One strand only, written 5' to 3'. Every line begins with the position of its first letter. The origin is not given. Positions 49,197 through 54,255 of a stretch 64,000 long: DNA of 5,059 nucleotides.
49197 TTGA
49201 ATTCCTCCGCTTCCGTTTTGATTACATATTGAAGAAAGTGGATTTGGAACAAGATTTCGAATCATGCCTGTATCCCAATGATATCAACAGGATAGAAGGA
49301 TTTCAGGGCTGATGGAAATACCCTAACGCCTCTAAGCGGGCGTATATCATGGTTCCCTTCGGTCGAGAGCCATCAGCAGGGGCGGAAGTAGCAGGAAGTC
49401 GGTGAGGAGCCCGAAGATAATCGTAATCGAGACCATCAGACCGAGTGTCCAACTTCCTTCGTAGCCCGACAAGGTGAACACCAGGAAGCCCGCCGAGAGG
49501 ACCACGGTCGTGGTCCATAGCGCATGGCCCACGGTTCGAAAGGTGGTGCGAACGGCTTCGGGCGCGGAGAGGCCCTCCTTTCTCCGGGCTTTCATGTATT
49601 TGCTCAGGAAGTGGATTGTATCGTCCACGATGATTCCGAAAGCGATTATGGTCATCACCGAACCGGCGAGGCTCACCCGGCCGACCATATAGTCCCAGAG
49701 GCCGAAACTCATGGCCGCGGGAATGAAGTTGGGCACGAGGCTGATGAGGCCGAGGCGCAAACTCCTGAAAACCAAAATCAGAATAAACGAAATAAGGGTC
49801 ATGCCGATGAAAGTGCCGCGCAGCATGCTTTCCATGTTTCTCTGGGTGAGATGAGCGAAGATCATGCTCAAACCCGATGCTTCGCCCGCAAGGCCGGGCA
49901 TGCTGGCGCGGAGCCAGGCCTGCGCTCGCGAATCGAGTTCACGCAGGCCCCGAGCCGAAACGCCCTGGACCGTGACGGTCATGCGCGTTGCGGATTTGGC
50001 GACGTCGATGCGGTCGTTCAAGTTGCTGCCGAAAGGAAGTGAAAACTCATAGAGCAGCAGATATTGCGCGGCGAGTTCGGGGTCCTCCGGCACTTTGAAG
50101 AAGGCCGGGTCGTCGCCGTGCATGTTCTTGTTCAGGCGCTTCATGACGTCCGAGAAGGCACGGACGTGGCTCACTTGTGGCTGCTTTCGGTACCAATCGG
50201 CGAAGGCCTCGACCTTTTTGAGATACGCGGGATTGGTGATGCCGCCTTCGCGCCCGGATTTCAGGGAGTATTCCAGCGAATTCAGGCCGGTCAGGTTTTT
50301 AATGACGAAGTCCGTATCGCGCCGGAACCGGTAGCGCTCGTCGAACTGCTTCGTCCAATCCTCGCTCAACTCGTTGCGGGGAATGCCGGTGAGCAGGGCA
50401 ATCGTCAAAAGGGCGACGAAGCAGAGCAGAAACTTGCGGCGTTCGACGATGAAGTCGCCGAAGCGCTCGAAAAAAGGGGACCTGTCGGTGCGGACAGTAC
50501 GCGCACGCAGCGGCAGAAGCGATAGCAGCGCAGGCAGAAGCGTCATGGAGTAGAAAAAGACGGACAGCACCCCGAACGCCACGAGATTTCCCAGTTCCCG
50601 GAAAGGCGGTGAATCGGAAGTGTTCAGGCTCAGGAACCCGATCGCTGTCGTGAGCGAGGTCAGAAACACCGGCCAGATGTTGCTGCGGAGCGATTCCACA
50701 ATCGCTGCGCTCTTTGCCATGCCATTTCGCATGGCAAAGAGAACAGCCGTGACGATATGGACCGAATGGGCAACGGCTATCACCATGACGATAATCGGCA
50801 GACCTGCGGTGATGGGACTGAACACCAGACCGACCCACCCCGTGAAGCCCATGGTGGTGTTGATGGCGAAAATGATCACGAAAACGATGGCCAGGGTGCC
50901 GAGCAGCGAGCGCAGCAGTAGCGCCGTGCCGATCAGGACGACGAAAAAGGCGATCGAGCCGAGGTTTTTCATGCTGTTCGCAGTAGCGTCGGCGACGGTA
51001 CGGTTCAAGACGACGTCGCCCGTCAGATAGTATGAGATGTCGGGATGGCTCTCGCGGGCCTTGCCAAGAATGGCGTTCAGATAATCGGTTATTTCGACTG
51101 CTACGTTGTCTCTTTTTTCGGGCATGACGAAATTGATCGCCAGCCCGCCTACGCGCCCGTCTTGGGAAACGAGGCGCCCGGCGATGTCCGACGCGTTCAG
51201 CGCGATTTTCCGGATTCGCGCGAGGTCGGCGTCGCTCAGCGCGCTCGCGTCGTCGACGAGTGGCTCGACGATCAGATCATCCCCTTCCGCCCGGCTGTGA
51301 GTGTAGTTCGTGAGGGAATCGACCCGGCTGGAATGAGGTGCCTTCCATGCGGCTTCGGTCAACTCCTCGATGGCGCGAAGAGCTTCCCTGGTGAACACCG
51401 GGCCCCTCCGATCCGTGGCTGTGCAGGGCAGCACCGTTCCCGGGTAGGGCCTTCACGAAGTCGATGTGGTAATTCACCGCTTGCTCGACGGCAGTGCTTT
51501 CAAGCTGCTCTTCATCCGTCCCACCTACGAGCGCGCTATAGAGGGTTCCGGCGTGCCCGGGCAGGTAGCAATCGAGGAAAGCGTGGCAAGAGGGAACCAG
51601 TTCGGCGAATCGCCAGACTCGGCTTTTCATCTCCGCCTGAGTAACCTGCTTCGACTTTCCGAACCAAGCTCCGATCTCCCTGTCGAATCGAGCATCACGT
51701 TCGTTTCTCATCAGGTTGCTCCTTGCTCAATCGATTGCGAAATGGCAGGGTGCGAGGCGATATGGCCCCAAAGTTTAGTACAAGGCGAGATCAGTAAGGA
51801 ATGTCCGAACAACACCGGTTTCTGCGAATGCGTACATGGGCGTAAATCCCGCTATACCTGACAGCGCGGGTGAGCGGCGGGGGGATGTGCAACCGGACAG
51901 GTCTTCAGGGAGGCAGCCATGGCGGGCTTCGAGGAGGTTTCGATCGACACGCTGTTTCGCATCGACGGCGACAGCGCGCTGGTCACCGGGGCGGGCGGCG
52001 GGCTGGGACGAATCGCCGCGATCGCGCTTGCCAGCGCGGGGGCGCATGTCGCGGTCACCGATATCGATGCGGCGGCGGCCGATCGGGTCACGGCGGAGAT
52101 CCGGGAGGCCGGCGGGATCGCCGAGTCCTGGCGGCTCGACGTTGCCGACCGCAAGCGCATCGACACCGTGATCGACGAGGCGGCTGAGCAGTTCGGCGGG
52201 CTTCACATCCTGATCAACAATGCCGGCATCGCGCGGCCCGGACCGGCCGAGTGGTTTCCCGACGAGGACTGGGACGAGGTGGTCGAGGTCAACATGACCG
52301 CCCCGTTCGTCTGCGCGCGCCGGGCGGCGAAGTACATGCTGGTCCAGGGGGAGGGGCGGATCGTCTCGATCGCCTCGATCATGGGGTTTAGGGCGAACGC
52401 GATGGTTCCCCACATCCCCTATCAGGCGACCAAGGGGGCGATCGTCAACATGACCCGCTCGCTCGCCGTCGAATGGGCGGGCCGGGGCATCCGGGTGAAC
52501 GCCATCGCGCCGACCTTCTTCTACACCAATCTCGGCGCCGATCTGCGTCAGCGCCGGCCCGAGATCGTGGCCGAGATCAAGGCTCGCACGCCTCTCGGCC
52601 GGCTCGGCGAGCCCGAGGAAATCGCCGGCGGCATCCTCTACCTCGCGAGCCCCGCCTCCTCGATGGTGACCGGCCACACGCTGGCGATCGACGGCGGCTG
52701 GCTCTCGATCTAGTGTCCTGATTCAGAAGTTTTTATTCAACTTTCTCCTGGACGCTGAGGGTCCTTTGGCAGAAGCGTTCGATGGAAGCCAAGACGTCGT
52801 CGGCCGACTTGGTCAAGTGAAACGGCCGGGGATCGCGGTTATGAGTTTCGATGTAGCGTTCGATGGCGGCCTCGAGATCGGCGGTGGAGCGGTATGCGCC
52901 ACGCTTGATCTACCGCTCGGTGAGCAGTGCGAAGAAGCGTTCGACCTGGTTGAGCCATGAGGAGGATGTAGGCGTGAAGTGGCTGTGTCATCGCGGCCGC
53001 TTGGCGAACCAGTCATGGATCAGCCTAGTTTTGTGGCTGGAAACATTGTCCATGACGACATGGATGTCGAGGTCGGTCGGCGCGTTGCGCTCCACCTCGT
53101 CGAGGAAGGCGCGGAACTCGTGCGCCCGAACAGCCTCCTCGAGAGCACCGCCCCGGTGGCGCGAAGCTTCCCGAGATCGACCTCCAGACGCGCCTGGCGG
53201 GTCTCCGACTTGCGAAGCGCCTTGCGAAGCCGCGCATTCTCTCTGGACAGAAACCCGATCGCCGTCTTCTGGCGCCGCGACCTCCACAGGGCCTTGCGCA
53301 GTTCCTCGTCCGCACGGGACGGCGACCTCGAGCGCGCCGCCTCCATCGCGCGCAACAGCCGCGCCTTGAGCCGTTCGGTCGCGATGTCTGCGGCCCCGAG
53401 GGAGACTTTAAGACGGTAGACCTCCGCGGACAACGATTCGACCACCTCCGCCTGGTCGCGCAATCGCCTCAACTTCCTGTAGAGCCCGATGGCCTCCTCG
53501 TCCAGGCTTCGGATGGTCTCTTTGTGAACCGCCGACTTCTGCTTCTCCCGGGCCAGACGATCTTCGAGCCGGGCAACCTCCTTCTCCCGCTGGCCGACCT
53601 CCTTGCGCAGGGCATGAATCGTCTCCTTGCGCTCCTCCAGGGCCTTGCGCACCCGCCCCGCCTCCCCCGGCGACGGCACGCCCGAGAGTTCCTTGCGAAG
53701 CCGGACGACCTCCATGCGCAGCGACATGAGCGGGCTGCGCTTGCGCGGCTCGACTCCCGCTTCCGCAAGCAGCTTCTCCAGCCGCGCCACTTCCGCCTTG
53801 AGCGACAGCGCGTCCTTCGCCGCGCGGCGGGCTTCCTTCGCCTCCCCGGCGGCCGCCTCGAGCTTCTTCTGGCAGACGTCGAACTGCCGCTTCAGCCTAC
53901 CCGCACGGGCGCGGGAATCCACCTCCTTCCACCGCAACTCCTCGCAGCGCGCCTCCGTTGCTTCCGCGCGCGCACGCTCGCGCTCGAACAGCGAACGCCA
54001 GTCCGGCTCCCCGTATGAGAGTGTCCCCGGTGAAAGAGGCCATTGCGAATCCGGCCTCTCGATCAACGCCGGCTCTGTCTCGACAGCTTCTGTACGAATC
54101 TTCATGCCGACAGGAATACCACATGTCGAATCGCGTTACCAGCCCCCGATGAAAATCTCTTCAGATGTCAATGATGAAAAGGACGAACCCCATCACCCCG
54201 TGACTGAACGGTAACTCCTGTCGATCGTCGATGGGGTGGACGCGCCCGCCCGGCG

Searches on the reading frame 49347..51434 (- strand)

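Call 67: search_protein_families(library=pfam, proteins=[window:49347-51434:-], max_evalue=0.001)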
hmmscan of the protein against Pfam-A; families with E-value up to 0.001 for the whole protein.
window:49347-51434:- (695 aa): 4 families
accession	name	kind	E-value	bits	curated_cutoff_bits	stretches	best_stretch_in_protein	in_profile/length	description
PF03176.21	MMPL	-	3.6e-34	118.7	20.5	2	69-332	70-329/333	MMPL family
PF12349.14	Sterol-sensing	-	3.4e-12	46.9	22.3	1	180-313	9-142/153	Sterol-sensing domain of SREBP cleavage-activation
PF00873.25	ACR_tran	-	2.6e-07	29.2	28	1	539-678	335-473/1021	AcrB/AcrD/AcrF family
PF02460.24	Patched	-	0.00031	21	23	1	181-305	32-155/156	Patched SSD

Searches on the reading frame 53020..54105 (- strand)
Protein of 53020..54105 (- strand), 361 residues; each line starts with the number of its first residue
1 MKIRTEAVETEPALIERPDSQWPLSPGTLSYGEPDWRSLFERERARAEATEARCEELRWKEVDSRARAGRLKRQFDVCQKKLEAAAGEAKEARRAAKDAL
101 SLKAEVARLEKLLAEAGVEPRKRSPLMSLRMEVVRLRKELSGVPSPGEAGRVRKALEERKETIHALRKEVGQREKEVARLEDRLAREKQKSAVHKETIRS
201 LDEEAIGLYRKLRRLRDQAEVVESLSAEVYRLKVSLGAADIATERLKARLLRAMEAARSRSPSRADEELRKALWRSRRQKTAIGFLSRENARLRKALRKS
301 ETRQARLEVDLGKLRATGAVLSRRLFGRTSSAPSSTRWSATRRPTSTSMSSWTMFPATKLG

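Call 67: search_protein_families(library=pfam, proteins=[window:53020-54105:-], max_evalue=0.001)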
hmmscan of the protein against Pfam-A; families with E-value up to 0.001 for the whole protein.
window:53020-54105:- (361 aa): 1 family
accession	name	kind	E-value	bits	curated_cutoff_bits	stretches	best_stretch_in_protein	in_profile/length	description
PF07989.16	Cnn_1N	-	1.1e-06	29.1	28.5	0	215-302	2-71/74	Centrosomin N-terminal motif 1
